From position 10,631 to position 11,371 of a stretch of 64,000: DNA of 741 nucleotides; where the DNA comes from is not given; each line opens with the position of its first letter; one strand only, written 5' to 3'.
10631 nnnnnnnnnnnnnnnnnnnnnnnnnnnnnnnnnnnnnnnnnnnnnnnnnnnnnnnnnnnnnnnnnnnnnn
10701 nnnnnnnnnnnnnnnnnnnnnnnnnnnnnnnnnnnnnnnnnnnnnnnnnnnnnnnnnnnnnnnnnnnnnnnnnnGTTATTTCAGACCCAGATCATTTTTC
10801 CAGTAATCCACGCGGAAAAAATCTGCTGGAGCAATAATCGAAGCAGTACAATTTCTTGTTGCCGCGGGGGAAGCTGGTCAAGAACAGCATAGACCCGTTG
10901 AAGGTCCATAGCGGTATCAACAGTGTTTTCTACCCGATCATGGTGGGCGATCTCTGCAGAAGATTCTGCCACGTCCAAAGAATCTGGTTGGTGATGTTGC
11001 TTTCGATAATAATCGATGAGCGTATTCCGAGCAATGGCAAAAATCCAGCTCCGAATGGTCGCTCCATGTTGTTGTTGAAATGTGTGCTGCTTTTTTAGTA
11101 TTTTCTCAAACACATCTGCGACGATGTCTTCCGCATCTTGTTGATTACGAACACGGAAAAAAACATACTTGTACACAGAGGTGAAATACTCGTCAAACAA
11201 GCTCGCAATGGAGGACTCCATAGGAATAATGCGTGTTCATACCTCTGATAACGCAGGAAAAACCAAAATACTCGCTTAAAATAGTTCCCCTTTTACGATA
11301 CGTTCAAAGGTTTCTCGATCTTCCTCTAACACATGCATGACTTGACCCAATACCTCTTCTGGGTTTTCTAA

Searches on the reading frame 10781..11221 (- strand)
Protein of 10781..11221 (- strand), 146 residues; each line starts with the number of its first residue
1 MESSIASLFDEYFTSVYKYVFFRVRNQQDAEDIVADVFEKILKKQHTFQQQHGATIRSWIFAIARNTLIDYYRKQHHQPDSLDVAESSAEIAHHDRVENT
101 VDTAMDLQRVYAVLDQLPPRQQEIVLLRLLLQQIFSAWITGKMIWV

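Call 20: search_protein_families(library=pfam, proteins=[window:10781-11221:-], max_evalue=0.001)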
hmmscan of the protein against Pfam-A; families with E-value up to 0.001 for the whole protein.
window:10781-11221:- (146 aa): 1 family
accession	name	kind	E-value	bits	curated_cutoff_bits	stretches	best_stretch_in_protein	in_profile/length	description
PF04542.20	Sigma70_r2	-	2.3e-15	56.6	24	1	8-76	1-69/71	Sigma-70 region 2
